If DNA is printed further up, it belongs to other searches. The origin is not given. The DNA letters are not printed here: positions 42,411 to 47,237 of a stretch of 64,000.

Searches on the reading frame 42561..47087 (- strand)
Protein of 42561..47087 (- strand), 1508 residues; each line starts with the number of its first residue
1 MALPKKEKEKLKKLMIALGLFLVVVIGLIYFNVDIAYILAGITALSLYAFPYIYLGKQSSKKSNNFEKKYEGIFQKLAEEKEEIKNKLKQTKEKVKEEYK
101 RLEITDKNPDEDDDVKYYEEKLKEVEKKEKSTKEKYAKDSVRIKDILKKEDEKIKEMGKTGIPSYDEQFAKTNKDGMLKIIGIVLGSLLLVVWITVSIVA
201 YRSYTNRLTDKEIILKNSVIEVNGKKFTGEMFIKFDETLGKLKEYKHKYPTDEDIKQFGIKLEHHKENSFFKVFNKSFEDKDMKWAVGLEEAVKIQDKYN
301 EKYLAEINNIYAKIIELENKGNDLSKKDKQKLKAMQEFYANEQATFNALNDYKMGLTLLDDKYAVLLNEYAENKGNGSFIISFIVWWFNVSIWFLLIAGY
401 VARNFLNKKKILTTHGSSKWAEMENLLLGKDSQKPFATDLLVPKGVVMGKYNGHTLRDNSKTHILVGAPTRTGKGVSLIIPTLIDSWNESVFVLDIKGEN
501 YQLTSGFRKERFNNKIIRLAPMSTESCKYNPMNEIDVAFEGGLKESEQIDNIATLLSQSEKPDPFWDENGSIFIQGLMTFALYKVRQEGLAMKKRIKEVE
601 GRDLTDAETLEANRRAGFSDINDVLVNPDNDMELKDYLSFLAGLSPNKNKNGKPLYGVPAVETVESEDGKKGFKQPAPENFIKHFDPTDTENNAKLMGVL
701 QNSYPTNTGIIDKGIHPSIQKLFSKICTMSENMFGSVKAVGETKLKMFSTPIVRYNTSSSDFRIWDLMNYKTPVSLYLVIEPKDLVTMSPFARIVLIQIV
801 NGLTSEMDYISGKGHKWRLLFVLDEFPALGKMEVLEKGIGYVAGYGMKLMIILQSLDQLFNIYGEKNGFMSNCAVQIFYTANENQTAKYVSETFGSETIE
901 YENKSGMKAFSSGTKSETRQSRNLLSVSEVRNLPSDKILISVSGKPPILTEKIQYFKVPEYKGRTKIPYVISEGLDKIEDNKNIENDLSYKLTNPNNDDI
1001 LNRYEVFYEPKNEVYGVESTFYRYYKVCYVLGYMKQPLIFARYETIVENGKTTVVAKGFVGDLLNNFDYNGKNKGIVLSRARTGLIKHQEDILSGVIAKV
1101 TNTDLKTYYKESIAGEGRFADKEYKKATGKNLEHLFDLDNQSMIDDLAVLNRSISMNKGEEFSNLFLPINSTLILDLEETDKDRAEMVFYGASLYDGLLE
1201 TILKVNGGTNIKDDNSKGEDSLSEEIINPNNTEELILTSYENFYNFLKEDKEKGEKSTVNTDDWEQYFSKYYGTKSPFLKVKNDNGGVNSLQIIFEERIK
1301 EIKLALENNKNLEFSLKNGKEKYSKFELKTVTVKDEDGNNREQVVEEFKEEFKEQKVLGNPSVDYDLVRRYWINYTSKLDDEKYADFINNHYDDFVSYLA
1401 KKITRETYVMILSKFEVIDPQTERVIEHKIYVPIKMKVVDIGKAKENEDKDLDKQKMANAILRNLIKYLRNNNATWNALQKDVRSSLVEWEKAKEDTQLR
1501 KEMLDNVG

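Call 8: search_protein_families(library=pfam, proteins=[window:42561-47087:-], max_evalue=0.01)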
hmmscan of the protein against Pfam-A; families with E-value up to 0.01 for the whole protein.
window:42561-47087:- (1508 aa): 3 families
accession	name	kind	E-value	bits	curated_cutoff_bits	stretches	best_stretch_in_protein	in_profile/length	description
PF02534.20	T4SS-DNA_transf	-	2e-85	287.8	20.1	2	706-965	195-455/468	Type IV secretory system Conjugative DNA transfer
PF12696.13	TraG-D_C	-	1e-28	100.2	22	1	818-934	1-125/126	TraM recognition site of TraD and TraG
PF10412.15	TrwB_AAD_bind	-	1e-20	74.4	20.5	1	729-949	163-382/387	Type IV secretion-system coupling protein DNA-binding domain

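Call 23: search_dna_similar(query=window:42561-47087:-, collection=plasmids, mode=protein, max_rows=15)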
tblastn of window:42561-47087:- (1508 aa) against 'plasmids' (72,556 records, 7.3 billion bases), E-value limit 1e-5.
The search stops at 5000 records and this limit was reached: more records match than are counted here, and every count below describes the 5000 best-scoring records only.
Records with a match: at least 5000; places in all: 5439; records where one place covers at least 80% of the query: 0.
Best place of each record, by identity: <60% 5000.
By first word of the organism name: Escherichia 1222; Klebsiella 522; Campylobacter 323; Salmonella 223; Agrobacterium 196; Xanthomonas 173; Enterobacter 165; Rhizobium 161; uncultured 123; Citrobacter 118; and 243 more.
By predicted mobility (MOB-suite, as given by PLSDB): conjugative 4089; non-mobilizable 573; mobilizable 338.
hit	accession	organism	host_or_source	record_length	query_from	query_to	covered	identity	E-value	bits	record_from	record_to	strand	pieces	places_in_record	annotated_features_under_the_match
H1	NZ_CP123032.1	Escherichia coli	Homo sapiens,single ...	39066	369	977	40%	30.6%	4e-61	240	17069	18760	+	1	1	type IV secretory system conjugative DNA transfer family protein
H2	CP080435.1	Sphingomonas sp. DS-9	-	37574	369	968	40%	30.3%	2e-62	244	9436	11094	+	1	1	none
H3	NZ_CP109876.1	Escherichia coli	Homo sapiens,urine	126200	378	984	40%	29.7%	3e-61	240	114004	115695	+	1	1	type IV secretory system conjugative DNA transfer family protein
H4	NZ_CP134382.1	Escherichia coli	Homo sapiens,feces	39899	377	978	40%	29.8%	1e-60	238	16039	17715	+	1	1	type IV secretory system conjugative DNA transfer family protein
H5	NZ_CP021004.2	Xanthomonas citri pv. phaseoli var. fuscans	Phaseolus vulgaris,cell culture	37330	377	978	40%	29.8%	1e-60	238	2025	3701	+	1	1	type IV secretory system conjugative DNA transfer family protein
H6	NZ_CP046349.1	Citrobacter portucalensis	Homo sapiens,inflamed biopsy tissue ...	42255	377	978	40%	29.8%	2e-60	238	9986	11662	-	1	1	type IV secretory system conjugative DNA transfer family protein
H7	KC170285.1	uncultured bacterium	-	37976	377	967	39%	30.3%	1e-60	238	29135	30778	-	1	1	putative DNA processing protein TraG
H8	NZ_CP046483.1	Xanthomonas oryzae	Oryza sativa,Microbe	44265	412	983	38%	31.5%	1e-38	263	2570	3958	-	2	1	traG: IncP-type conjugal transfer protein TraG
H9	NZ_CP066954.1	Xanthomonas campestris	Brassica oleracea var. capitata,Cell ...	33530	414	983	38%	31.6%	2e-38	263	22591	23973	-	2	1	traG: IncP-type conjugal transfer protein TraG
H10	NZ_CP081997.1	Xanthomonas campestris pv. campestris str. CN08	Raphanus sativus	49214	414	983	38%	31.6%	2e-38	263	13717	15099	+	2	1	traG: IncP-type conjugal transfer protein TraG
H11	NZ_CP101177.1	Xanthomonas campestris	Raphanus sativus longipinnatus,Plant ...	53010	414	983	38%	31.6%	2e-38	263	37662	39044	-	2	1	traG: IncP-type conjugal transfer protein TraG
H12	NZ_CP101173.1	Xanthomonas campestris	Brassica rapa subsp. pekinensis,Plant ...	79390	414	983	38%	31.6%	2e-38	263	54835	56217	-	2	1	traG: IncP-type conjugal transfer protein TraG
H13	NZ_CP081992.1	Xanthomonas campestris pv. campestris str. CN06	Brassica rapa subsp. pekinensis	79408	414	983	38%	31.6%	2e-38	263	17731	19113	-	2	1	traG: IncP-type conjugal transfer protein TraG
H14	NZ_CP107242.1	Xanthomonas hortorum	Greek oregano,Diseased leaves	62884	414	983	38%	31.6%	6e-38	262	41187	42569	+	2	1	traG: IncP-type conjugal transfer protein TraG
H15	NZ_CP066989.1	Xanthomonas campestris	Sisymbrium officinale (syn. ...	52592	414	983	38%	31.6%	2e-38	262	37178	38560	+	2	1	traG: IncP-type conjugal transfer protein TraG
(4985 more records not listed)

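Call 105: get_annotated_region(hit=H1, flank=14000)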
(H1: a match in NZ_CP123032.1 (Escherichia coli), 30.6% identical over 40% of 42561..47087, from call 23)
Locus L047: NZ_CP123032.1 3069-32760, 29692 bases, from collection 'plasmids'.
description: Escherichia coli strain 20-20 plasmid p20-20P3, complete sequence
organism: Escherichia coli (NCBI taxid 562)
taxonomy: Bacteria; Pseudomonadota; Gammaproteobacteria; Enterobacterales; Enterobacteriaceae; Escherichia; Escherichia coli
host: -; source: Homo sapiens,single cell,Bronchoalveolar Lavage Fluid; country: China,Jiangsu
typing (MOB-suite, as given by PLSDB): mobilizable; replicon rep_cluster_224; relaxase MOBP
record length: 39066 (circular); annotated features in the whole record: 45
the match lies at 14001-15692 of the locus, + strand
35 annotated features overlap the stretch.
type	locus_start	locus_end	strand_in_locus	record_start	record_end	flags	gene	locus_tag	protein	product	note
CDS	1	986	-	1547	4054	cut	-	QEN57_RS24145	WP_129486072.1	transporter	-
CDS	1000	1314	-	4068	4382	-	-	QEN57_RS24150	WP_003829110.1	conjugal transfer protein TrbD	-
CDS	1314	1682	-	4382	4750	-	-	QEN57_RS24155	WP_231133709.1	TrbC/VirB2 family protein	-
CDS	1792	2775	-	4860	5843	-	trbB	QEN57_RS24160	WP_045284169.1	P-type conjugative transfer ATPase TrbB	-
CDS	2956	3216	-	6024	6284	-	-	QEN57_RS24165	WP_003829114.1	helix-turn-helix transcriptional regulator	-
CDS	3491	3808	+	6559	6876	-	parC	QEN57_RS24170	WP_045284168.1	ParC family partition-associated protein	-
CDS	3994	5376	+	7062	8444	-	-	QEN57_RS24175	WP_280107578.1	replication protein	-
CDS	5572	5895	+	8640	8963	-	-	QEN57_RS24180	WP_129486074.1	hypothetical protein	-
CDS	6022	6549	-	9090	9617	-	-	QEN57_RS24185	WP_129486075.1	hypothetical protein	-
CDS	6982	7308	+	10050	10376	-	-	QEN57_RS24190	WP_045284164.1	type II toxin-antitoxin system RelE/ParE family toxin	GO:0008219 - cell death [Evidence IEA]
CDS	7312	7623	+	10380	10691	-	-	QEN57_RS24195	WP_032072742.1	addiction module antidote protein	-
CDS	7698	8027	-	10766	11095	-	-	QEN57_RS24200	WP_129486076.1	hypothetical protein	-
CDS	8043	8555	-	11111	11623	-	-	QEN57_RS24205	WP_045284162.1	hypothetical protein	-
CDS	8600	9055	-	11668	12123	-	-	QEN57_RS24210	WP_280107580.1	conjugal transfer protein TraM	-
CDS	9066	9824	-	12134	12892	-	-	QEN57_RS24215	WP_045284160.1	conjugal transfer protein TraL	-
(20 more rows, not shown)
